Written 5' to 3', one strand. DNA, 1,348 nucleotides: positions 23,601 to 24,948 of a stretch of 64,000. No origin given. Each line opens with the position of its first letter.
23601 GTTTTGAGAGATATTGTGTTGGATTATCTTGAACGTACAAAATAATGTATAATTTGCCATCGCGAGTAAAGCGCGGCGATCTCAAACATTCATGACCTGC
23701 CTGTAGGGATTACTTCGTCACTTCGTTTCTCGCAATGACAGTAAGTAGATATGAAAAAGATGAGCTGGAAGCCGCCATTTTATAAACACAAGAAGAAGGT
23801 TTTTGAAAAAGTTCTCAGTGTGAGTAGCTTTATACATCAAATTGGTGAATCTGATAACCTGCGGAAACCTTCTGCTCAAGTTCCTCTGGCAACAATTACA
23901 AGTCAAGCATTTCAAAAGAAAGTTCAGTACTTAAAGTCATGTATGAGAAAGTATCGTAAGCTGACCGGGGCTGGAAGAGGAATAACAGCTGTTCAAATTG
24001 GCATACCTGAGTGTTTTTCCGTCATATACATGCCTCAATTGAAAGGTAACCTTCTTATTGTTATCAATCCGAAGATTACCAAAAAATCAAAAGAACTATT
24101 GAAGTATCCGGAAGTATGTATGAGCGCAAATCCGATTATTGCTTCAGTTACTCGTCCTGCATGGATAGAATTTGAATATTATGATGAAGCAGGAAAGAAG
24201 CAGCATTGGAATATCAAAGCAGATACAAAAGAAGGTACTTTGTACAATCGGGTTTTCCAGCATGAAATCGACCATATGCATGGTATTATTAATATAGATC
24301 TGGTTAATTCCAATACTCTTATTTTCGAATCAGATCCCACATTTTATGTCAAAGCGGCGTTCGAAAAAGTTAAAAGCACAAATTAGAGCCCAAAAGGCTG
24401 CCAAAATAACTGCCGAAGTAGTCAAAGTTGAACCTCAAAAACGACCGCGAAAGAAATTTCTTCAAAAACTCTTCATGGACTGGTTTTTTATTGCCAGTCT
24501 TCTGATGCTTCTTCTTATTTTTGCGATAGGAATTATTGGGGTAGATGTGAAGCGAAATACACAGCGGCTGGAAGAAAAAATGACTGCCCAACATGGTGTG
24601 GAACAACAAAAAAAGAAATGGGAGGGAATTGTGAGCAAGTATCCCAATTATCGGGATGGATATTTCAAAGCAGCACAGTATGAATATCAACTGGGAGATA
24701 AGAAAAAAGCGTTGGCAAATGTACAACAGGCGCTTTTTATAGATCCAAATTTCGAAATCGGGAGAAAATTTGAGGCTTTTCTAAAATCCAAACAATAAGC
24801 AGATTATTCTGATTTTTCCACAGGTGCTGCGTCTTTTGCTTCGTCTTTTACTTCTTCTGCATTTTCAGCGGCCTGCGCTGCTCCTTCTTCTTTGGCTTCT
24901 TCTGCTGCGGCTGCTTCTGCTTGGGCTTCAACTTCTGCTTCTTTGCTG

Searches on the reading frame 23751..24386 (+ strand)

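Call 42: search_protein_families(library=pfam, proteins=[window:23751-24386:+], max_evalue=0.1)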
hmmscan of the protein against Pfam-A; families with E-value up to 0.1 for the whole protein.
window:23751-24386:+ (211 aa): 1 family
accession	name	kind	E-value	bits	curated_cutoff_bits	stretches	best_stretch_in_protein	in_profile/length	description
PF01327.26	Pep_deformylase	-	4.8e-28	98.2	22.8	1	32-187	8-152/156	Polypeptide deformylase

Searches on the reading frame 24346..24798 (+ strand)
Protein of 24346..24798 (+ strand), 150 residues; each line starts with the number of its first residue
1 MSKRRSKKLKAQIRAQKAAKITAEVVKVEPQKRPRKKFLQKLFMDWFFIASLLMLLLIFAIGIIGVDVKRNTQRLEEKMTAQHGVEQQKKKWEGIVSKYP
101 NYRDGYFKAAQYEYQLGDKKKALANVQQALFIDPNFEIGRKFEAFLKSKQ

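Call 42: search_protein_families(library=pfam, proteins=[window:24346-24798:+], max_evalue=0.1)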
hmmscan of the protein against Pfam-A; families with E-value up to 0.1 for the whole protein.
window:24346-24798:+ (150 aa): 4 families
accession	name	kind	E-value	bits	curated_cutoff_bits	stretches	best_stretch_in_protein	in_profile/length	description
PF07719.23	TPR_2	-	0.00081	19.8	27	1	105-135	3-33/34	Tetratricopeptide repeat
PF00515.34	TPR_1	-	0.03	14.6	27.8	1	113-136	11-34/34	Tetratricopeptide repeat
PF18160.6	SLATT_5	-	0.038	13.8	29.5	1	70-122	104-157/192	SMODS and SLOG-associating 2TM effector domain family 5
PF13181.12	TPR_8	-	0.098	13.3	25.7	0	106-135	4-33/34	Tetratricopeptide repeat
